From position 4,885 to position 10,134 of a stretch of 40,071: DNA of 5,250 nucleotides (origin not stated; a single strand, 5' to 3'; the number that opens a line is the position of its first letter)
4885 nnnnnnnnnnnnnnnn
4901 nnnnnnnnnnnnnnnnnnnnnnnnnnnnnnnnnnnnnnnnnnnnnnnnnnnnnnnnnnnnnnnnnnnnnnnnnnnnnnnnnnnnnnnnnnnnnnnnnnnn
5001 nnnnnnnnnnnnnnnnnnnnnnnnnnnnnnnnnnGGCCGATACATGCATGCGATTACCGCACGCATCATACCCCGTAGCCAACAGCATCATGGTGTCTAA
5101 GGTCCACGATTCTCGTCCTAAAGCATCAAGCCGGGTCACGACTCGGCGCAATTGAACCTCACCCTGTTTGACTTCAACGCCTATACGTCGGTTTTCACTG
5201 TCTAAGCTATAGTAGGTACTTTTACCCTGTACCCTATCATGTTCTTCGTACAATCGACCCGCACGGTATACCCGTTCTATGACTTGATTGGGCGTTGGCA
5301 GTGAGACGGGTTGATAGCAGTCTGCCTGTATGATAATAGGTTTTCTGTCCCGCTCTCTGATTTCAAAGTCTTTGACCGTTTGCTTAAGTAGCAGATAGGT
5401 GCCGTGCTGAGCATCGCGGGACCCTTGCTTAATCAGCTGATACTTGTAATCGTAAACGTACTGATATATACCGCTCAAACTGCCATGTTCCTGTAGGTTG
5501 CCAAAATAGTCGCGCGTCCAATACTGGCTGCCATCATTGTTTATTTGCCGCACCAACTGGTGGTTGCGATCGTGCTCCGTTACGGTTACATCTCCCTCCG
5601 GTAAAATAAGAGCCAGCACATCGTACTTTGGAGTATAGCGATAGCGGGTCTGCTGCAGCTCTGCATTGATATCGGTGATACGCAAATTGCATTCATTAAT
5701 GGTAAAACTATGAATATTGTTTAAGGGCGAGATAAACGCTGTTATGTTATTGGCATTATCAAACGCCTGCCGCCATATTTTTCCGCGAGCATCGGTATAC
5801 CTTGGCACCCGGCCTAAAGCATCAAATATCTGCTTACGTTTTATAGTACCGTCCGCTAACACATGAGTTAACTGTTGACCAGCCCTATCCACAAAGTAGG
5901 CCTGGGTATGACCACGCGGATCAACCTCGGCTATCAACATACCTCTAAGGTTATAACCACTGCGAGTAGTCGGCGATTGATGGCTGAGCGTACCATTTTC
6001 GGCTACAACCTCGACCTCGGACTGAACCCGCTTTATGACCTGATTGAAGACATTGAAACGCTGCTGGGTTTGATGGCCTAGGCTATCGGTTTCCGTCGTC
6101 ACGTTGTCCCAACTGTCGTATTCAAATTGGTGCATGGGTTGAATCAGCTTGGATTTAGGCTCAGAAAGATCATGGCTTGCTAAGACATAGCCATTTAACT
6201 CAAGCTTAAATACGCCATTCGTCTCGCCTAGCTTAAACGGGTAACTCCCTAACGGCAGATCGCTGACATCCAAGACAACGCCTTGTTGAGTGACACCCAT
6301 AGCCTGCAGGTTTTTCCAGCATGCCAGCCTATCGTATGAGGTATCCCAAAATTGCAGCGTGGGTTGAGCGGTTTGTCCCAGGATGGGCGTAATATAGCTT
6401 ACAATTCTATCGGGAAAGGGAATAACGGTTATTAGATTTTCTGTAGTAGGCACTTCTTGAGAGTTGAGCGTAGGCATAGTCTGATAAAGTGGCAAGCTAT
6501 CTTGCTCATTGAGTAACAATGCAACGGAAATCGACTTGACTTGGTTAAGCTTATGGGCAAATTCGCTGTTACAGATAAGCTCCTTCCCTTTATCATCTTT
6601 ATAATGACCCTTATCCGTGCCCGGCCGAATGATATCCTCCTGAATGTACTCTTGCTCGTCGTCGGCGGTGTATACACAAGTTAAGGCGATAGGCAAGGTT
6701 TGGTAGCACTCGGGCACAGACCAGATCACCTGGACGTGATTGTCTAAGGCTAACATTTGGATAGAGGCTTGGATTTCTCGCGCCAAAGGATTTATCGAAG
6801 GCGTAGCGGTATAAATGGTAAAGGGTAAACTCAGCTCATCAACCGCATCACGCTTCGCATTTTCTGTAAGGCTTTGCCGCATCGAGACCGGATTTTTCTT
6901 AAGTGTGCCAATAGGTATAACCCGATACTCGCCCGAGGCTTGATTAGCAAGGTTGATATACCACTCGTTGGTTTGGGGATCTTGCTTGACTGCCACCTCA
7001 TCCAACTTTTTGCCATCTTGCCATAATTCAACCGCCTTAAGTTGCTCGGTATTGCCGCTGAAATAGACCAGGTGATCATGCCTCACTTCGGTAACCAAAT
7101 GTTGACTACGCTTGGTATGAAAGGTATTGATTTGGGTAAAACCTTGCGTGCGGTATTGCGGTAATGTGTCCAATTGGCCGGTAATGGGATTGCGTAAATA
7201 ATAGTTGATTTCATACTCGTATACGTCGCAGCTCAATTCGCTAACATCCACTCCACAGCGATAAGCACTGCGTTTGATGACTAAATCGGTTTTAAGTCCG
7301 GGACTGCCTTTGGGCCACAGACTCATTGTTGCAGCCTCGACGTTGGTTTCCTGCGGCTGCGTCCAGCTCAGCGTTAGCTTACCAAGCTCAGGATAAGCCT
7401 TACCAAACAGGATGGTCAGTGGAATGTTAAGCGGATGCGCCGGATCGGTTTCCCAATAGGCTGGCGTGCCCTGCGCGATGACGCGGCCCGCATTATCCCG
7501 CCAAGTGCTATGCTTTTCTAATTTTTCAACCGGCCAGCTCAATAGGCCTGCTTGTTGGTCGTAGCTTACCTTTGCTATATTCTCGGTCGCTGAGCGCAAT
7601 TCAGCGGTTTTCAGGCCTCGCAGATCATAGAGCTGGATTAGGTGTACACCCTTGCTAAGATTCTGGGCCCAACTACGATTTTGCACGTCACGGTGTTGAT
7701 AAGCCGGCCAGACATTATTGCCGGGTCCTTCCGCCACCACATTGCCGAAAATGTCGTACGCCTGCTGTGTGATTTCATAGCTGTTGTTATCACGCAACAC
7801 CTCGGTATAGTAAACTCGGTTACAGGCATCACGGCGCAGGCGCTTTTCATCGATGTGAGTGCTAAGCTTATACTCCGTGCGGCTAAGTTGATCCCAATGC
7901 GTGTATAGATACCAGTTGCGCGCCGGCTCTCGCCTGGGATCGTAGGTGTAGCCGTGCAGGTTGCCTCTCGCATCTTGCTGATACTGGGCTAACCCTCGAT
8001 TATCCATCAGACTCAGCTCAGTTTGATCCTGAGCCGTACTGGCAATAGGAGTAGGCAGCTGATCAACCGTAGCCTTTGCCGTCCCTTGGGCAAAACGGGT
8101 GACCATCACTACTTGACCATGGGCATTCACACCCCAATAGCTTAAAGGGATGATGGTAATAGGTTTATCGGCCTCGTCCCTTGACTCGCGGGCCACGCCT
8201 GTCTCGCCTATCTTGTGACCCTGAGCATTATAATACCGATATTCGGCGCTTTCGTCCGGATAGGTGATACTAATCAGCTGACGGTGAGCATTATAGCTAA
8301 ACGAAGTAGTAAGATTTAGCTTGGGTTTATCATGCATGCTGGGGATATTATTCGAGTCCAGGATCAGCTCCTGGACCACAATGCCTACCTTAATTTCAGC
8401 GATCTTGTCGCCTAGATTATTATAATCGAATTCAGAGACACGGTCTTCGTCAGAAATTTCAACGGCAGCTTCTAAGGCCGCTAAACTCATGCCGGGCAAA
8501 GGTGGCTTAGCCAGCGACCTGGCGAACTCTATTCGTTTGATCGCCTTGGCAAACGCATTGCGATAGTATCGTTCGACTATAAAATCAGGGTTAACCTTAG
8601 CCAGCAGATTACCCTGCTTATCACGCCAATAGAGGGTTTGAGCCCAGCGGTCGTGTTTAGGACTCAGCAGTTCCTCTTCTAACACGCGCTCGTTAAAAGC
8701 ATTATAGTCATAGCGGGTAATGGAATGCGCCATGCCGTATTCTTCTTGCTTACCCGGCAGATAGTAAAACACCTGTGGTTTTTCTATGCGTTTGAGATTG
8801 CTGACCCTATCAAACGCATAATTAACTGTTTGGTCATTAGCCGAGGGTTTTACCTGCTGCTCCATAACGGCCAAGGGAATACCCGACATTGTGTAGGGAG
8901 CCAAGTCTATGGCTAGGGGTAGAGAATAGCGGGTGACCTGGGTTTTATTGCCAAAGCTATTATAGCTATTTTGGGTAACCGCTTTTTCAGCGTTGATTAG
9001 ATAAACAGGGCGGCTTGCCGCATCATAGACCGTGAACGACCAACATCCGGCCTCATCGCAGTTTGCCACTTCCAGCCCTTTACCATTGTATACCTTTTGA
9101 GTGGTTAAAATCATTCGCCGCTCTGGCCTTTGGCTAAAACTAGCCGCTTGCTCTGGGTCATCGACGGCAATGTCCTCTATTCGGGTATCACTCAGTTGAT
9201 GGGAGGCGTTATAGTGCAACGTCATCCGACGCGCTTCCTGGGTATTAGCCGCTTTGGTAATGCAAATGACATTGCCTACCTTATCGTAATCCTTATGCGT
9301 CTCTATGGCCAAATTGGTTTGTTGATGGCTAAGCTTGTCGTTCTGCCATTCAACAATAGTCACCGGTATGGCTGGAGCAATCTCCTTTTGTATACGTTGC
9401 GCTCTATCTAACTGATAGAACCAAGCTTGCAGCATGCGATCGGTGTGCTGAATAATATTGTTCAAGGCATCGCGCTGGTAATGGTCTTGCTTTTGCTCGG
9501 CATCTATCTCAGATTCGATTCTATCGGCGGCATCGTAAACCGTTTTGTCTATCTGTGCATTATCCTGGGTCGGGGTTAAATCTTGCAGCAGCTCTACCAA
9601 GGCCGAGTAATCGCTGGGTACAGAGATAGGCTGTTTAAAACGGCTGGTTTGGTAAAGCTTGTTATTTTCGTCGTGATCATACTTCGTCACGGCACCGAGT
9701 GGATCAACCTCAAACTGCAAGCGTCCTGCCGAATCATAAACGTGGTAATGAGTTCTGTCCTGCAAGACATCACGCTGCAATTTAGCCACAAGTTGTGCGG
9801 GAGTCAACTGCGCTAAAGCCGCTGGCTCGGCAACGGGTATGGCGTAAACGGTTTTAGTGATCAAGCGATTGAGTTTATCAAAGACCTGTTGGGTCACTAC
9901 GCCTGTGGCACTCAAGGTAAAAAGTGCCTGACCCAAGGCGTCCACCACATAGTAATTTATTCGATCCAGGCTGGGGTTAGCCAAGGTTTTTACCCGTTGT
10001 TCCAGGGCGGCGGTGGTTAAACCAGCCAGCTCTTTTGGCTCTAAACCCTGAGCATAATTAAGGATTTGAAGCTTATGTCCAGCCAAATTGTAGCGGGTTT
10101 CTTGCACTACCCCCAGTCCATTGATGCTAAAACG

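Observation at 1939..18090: Membrane-anchored RI-type LRR protein and a 4281-aa YD/Rhs toxin form one apparent operon: candidate undescribed toxin delivery or targeting module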

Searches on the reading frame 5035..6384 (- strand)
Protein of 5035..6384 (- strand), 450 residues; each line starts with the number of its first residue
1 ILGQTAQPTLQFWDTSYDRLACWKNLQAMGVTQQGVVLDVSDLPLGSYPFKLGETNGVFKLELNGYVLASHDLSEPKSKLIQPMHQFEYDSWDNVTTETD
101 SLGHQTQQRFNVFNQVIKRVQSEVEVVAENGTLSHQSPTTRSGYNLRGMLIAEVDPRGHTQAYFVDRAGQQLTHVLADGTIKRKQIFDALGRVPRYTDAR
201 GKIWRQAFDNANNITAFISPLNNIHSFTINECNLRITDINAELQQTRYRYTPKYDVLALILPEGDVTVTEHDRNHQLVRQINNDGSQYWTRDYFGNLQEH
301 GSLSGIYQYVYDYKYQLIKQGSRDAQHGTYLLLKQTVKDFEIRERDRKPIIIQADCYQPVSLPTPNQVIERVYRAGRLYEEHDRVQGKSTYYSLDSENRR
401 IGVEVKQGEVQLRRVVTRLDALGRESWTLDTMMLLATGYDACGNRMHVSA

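Call 66: search_protein_families(library=pfam, proteins=[window:5035-6384:-], max_evalue=1)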
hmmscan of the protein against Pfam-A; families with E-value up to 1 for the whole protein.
window:5035-6384:- (450 aa): 1 family
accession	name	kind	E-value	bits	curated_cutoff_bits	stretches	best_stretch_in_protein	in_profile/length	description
PF05593.20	RHS_repeat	-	2.1e-16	60.3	22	4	187-216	1-30/38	RHS Repeat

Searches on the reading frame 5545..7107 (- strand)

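Call 19: search_protein_families(library=pfam, proteins=[window:5545-7107:-], max_evalue=5)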
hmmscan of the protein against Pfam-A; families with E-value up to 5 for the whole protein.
window:5545-7107:- (521 aa): 1 family
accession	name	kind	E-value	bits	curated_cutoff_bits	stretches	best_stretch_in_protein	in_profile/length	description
PF05593.20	RHS_repeat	-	9.7e-13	48.6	22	3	428-457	1-30/38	RHS Repeat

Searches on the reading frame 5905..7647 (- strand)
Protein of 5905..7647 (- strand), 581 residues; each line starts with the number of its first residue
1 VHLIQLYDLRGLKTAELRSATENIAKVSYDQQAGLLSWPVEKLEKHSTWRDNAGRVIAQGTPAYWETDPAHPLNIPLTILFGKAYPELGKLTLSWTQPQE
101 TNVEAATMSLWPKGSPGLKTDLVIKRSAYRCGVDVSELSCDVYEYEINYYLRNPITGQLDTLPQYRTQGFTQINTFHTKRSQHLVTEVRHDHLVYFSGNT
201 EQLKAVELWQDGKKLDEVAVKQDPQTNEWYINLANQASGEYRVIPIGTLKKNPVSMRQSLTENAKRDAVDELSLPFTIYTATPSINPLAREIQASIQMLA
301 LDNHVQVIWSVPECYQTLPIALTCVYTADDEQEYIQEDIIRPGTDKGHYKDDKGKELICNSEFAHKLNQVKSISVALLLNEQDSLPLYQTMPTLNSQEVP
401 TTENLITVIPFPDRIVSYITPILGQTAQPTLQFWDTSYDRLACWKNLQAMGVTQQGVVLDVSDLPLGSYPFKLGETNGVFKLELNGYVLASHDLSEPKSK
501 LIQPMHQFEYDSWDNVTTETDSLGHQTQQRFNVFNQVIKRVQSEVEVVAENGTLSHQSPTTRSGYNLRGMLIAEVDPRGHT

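Call 117: search_solved_structures(query=window:5905-7647:-, max_evalue=5)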
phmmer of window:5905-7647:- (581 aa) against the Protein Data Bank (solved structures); distinct sequences matched with E-value up to 5: 4.
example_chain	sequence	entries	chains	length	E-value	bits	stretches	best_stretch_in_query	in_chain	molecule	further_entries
8uxt_A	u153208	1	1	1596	0.026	16.3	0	507-543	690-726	Tse15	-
8uy4_A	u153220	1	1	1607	0.026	16.3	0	507-543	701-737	Tse15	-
2raf_A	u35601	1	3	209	1.1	11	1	494-561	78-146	Putative Dinucleotide-Binding Oxidoreductase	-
3lcu_A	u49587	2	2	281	1.5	10.4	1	381-443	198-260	Sisomicin-gentamicin resistance methylase Sgm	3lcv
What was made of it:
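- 5965..7584 (-): Non-YD insert inside the repeat region (aa ~2400-2940), possibly beta-sandwich modules; identity unverified. No PDB sequence match (call 117).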

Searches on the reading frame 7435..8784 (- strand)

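Call 66: search_protein_families(library=pfam, proteins=[window:7435-8784:-], max_evalue=1)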
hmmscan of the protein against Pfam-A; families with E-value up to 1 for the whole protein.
window:7435-8784:- (450 aa): 1 family
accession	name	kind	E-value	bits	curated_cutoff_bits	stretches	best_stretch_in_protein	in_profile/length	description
PF05593.20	RHS_repeat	-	0.0023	18.7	22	1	158-177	16-35/38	RHS Repeat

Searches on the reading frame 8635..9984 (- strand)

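Call 66: search_protein_families(library=pfam, proteins=[window:8635-9984:-], max_evalue=1)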
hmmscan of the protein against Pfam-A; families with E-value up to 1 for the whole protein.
window:8635-9984:- (450 aa): 4 families
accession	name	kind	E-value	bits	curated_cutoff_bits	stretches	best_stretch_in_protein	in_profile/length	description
PF05593.20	RHS_repeat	-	1.4e-12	48.1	22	2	83-110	1-28/38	RHS Repeat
PF21661.2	DUF6860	-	0.0014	18.9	27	1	297-351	12-66/125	Domain of unknown function (DUF6860)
PF09496.15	CENP-O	-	0.01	16.3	23.9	1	154-234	74-154/197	Cenp-O kinetochore centromere component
PF07529.18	HSA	-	0.076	13.8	23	1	162-203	4-45/71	HSA domain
